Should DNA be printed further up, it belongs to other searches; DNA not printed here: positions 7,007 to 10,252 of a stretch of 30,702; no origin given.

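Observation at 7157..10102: NACHT protein pairs a minimal N-terminus with a 10-copy PBS-lyase-type HEAT sensor array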

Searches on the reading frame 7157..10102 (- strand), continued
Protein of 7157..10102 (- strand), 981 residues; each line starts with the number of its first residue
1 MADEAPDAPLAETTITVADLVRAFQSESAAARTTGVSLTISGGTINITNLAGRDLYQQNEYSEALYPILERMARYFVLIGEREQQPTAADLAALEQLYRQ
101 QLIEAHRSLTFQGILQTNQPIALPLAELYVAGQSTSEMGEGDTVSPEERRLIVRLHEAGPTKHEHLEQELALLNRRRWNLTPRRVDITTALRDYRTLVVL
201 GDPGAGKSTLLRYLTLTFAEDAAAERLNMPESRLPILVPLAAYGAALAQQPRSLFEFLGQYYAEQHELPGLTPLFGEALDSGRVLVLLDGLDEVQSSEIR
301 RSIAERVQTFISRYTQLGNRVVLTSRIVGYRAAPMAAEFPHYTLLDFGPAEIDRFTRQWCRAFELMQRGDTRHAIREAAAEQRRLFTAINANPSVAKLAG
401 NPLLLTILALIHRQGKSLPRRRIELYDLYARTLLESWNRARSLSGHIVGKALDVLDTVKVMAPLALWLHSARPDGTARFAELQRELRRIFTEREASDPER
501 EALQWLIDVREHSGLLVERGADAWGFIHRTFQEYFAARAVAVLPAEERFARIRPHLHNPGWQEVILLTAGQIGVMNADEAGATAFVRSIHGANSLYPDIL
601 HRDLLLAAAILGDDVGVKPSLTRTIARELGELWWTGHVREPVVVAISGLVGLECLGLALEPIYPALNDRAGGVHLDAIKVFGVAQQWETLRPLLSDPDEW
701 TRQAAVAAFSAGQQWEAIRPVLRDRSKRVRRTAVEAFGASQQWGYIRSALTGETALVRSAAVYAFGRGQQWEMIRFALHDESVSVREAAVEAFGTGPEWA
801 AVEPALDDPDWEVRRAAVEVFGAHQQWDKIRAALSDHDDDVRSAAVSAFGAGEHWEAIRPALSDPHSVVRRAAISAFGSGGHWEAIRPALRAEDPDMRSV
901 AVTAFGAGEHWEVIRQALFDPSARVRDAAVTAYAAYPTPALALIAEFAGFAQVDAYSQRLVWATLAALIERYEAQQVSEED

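Call 25: find_encoding_contigs(protein=P0002, flank=8000, max_places=3)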
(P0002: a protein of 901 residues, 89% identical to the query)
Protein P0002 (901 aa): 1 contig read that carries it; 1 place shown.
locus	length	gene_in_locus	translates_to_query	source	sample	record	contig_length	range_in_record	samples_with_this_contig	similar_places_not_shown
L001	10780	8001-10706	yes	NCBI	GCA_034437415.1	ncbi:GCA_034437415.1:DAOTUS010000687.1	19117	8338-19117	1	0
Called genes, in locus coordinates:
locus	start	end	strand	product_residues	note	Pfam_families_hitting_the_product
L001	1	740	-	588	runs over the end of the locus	PF00496:SBP_bac_5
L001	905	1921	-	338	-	PF00005:ABC_tran, PF08352:oligo_HPY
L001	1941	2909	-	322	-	PF00005:ABC_tran, PF02463:SMC_N (weak), PF13304:AAA_21 (weak), PF08352:oligo_HPY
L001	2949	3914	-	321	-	PF12911:OppC_N, PF00528:BPD_transp_1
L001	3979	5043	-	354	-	PF19300:BPD_transp_1_N, PF00528:BPD_transp_1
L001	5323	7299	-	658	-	-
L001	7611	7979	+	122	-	PF03745:DUF309 (weak)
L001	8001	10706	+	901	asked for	PF05729:NACHT, PF20720:nSTAND3 (faint), PF02985:HEAT (faint), PF13646:HEAT_2 (faint), PF13513:HEAT_EZ (faint), PF23227:HEAT_MROH2B_C (faint)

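Call 26: find_encoding_contigs(protein=P0004, flank=8000, max_places=3)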
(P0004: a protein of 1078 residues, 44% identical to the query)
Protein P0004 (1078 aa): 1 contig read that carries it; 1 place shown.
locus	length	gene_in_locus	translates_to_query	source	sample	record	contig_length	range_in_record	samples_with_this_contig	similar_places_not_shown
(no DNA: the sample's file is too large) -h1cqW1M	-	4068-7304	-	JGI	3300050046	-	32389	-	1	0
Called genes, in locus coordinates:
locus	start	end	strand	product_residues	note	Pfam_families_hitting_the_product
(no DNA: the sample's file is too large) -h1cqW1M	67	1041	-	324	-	PF13814:Replic_Relax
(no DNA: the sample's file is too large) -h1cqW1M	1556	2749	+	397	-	-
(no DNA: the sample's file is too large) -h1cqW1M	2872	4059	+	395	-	PF13395:HNH_4 (weak)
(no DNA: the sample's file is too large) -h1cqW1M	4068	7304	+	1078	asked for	PF24883:NPHP3_N (faint), PF13513:HEAT_EZ (faint), PF05729:NACHT, PF13646:HEAT_2 (faint), PF02985:HEAT (faint)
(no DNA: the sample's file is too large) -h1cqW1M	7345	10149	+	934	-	PF26345:ScoMcrA_N, PF01878:EVE, PF07728:AAA_5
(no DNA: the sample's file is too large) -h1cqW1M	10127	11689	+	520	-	PF09823:DUF2357 (weak), PF04411:PDDEXK_7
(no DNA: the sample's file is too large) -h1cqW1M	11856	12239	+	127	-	-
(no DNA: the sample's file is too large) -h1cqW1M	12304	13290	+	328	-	-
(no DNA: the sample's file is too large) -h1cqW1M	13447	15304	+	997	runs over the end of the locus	-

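Call 27: find_encoding_contigs(protein=P0005, flank=8000, max_places=2)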
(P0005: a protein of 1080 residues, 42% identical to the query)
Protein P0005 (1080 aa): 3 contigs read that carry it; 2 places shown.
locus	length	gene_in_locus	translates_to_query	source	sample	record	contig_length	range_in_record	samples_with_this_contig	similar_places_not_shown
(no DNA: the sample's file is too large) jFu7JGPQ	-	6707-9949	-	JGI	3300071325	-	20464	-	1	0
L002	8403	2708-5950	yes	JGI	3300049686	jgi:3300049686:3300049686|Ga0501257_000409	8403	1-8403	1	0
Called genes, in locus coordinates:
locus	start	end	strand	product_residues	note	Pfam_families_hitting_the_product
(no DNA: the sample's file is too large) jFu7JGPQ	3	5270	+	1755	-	?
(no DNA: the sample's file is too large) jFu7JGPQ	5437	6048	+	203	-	PF10544:T5orf172, PF13455:MUG113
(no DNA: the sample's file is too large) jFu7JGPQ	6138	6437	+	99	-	-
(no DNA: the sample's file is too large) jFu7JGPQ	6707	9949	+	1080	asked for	PF13646:HEAT_2 (faint), PF05729:NACHT, PF02985:HEAT (faint), PF12765:Cohesin_HEAT (faint)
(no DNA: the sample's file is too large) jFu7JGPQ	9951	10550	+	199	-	-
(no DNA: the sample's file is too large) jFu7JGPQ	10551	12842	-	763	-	PF07721:TPR_4 (faint), PF13424:TPR_12, PF13424:TPR_12, PF17874:TPR_MalT (weak), PF00515:TPR_1, PF13176:TPR_7 (weak), PF13181:TPR_8, PF13424:TPR_12, +8 more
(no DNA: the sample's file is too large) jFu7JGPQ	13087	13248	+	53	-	-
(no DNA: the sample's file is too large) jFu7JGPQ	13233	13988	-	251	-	PF04555:XhoI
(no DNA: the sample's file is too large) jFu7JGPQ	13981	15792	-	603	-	PF02384:N6_Mtase (weak), PF07669:Eco57I, PF12950:TaqI_C (weak)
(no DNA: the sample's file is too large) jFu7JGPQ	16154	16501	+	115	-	-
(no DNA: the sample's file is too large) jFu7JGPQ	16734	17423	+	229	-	-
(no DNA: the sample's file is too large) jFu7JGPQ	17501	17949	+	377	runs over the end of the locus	PF12686:DUF3800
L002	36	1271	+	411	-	PF17973:bMG10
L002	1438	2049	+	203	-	PF10544:T5orf172, PF13455:MUG113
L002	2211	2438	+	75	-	-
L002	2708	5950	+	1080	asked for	PF13646:HEAT_2 (faint), PF05729:NACHT, PF02985:HEAT (faint), PF12765:Cohesin_HEAT (faint)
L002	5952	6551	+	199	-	-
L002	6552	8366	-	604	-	PF13428:TPR_14 (faint), PF13176:TPR_7 (weak), PF13424:TPR_12, PF13424:TPR_12, PF00515:TPR_1, PF13181:TPR_8, PF13176:TPR_7 (weak), PF13424:TPR_12, +10 more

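Call 28: find_encoding_contigs(protein=P0003, flank=8000, max_places=2)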
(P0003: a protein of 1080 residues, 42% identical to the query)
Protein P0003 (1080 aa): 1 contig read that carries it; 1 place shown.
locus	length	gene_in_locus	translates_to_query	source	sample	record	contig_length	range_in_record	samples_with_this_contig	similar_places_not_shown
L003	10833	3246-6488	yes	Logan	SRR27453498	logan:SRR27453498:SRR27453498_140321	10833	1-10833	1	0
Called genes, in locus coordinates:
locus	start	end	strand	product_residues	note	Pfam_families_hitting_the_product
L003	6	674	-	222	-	PF05901:Excalibur (weak)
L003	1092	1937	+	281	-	PF04480:DUF559, PF18741:MTES_1575, PF08239:SH3_3 (weak)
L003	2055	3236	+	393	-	PF13395:HNH_4 (weak)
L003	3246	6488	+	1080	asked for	PF05729:NACHT, PF20720:nSTAND3 (faint), PF13646:HEAT_2 (faint), PF02985:HEAT (faint)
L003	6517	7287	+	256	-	PF03167:UDG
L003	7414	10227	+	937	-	PF26345:ScoMcrA_N, PF01878:EVE, PF07728:AAA_5 (weak)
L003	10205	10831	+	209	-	?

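Call 30: search_protein_families(library=pfam, proteins=[L003:2055-3236:+, L002:5952-6551:+, L002:2211-2438:+], max_evalue=0.01)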
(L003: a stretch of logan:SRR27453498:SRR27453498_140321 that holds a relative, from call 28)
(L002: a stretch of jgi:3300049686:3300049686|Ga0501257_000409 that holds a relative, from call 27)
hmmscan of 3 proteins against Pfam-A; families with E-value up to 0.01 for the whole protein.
L003:2055-3236:+ (393 aa): 1 family
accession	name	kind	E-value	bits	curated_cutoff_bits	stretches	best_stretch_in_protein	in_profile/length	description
PF13395.12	HNH_4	-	1.2e-06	28.9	22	1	271-320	1-53/54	HNH endonuclease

L002:5952-6551:+ (199 aa): 0 families

L002:2211-2438:+ (75 aa): 1 family
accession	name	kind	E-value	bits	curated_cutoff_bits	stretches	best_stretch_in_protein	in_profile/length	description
PF19072.5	DUF5768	-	0.0034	17.5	27.2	1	4-49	51-96/123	Family of unknown function (DUF5768)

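Call 49: predict_structure(alignment_id=A1)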
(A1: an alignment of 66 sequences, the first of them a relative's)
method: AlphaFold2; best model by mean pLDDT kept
length: 981 residues; sequences in the alignment: 66
mean_pLDDT: 86.0   pTM: 0.79
mean pLDDT of the five models: 86.0, 84.4, 83.7, 83.3, 83.2
residues with pLDDT >= 90: 625; 70-90: 193; 50-70: 110; < 50: 53
segments of 3 or more residues with pLDDT < 50: 1-14, 138-145, 174-176, 178-180, 937-941, 951-953, 970-981
pLDDT, mean of each block of 10 residues (from residue 1): 36 53 76 76 68 59 70 65 75 97 95 71 94 68 49 67 57 49 77 94 92 97 94 96 93 94 93 97 97 87 95 96 89 83 91 96 95 96 94 89 93 91 94 78 61 92 97 88 97 97 92 84 89 98 98 91 97 98 98 86 96 96 98 91 93 96 93 92 96 97 96 93 97 93 94 96 94 96 98 91 97 97 93 97 94 88 97 92 92 95 83 85 84 60 55 50 54 44 35
secondary structure, 60 per line:
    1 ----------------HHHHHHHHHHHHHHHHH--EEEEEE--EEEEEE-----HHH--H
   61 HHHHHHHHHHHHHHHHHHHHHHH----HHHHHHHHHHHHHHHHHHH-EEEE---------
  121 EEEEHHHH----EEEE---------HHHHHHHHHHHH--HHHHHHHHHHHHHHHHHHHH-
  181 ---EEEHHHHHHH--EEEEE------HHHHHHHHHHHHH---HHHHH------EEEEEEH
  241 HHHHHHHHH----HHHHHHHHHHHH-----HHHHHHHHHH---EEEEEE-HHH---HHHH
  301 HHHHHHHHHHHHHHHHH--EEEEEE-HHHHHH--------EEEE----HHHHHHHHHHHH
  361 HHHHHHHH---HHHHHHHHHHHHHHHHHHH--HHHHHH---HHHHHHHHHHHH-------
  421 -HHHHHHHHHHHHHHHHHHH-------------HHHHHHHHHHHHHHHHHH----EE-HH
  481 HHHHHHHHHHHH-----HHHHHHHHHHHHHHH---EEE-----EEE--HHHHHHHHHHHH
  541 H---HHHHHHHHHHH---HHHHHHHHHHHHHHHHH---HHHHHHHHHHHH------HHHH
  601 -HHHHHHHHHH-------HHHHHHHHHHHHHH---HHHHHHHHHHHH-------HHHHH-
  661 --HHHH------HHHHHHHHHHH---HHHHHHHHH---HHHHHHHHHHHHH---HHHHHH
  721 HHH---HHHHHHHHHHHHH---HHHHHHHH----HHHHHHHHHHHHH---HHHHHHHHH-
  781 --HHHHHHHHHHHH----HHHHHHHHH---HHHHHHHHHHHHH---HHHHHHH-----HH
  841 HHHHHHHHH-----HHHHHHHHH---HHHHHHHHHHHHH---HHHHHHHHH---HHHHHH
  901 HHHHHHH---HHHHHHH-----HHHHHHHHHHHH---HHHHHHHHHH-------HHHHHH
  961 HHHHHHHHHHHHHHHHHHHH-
elements in order (helices of 4 or more, strands of 3 or more residues): H17-33 E36-41 E44-49 H60-83 H88-106 E108-111 E121-124 H125-128 E133-136 H146-157 H160-179 E184-186 H187-193 E196-200 H207-219 H223-227 E234-239 H240-249 H254-265 H271-280 E284-289 H297-317 E320-325 H327-332 E341-344 H349-368 H372-390 H393-398 H402-413 H422-440 H454-471 H479-492 H498-512 E516-518 E524-526 H529-541 H545-555 H559-575 H579-590 H597-600 H602-611 H619-632 H636-647 H655-659 H663-666 H673-683 H687-695 H699-711 H715-723 H727-739 H743-750 H755-767 H771-779 H783-794 H799-807 H811-823 H827-833 H839-849 H855-863 H867-879 H883-891 H895-907 H911-917 H923-934 H938-947 H955-980

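Call 53: fold_search(model_id=the predicted structure, library=pdb)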
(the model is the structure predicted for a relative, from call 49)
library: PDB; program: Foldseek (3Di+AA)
matches with E <= 10: 1231; with E <= 0.001: 204
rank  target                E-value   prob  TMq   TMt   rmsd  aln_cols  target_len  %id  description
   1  4kxf_B                1.5e-10  1.00  0.30  0.32  16.9      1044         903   11  Crystal structure of NLRC4 reveals its autoinhibition mechanism (released 2013-07-24)
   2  4kxf_K                1.9e-10  1.00  0.32  0.34  18.4       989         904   12  Crystal structure of NLRC4 reveals its autoinhibition mechanism (released 2013-07-24)
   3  4kxf_D                4.1e-10  1.00  0.31  0.33  15.4      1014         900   12  Crystal structure of NLRC4 reveals its autoinhibition mechanism (released 2013-07-24)
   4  4kxf_H                4.8e-10  1.00  0.31  0.33  15.4       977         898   11  Crystal structure of NLRC4 reveals its autoinhibition mechanism (released 2013-07-24)
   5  4kxf_F                5.4e-10  1.00  0.31  0.34  16.2      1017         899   12  Crystal structure of NLRC4 reveals its autoinhibition mechanism (released 2013-07-24)
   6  5irm_C                1.1e-09  1.00  0.35  0.42  12.4       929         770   13  Crystal structure of rabbit NOD2 in an ADP-bound state (Crystal form2) (released 2016-06-29)
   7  5irm_A                1.6e-09  1.00  0.32  0.38  13.3       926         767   14  Crystal structure of rabbit NOD2 in an ADP-bound state (Crystal form2) (released 2016-06-29)
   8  5irn                  3.1e-09  1.00  0.31  0.38  15.0       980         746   14  Crystal structure of rabbit NOD2 in an ADP-bound state (Crystal form1) (released 2016-06-29)
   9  5irl                  4.5e-09  1.00  0.28  0.36  15.1       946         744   14  Crystal structure of rabbit NOD2 SER mutant in an ADP-bound state (released 2016-06-29)
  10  4kxf_P                6.6e-09  1.00  0.30  0.33   9.4       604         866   15  Crystal structure of NLRC4 reveals its autoinhibition mechanism (released 2013-07-24)
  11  9mf5_A                7.6e-09  1.00  0.19  0.30  14.8       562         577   14  CryoEM structure of the Protein Phosphatase 2A (Abeta-B56gamma-Calpha) holoenzyme complex (released 2025-07-09)
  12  8ej4_A                9.6e-09  1.00  0.25  0.29  26.6      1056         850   11  Cryo-EM structure of the active NLRP3 inflammasome disk (released 2022-12-14)
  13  9gu4                  1.8e-08  1.00  0.26  0.47  11.6       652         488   13  Crystal structure of NLRP3 in complex with inhibitor NP3-253 (released 2024-12-11)
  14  2pf4_C                3.5e-08  1.00  0.18  0.28  16.0       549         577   13  Crystal structure of the full-length simian virus 40 small t antigen complexed with the protein phosphatase 2A Aalpha  (released 2007-08-07)
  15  2npp_A                4.5e-08  1.00  0.19  0.29  15.1       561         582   13  Structure of the Protein Phosphatase 2A Holoenzyme (released 2006-12-12)
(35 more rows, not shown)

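Call 57: find_encoding_contigs(protein=P0014, flank=7000, max_places=1)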
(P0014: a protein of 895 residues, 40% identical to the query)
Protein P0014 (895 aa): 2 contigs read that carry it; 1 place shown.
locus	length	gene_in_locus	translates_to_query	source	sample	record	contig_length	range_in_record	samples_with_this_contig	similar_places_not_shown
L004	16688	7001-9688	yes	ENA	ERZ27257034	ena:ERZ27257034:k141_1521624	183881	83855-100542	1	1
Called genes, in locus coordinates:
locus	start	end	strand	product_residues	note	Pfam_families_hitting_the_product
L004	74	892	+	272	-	PF00561:Abhydrolase_1, PF12146:Hydrolase_4, PF12697:Abhydrolase_6, PF03096:Ndr (weak)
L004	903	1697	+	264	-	PF00378:ECH_1, PF16113:ECH_2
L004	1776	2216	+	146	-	PF01724:DUF29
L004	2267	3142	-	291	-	PF17170:DUF5128 (faint), PF01436:NHL (faint)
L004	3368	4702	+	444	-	PF16868:NMT1_3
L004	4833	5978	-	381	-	PF00296:Bac_luciferase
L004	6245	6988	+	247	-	-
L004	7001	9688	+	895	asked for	PF05729:NACHT, PF02985:HEAT (faint), PF13646:HEAT_2, PF21581:SCD (faint)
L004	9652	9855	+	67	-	-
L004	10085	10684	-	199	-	-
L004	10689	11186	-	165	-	-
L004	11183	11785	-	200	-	PF07987:DUF1775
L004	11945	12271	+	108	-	PF00581:Rhodanese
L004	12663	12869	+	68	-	PF00313:CSD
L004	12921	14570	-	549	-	PF02776:TPP_enzyme_N, PF00205:TPP_enzyme_M, PF02775:TPP_enzyme_C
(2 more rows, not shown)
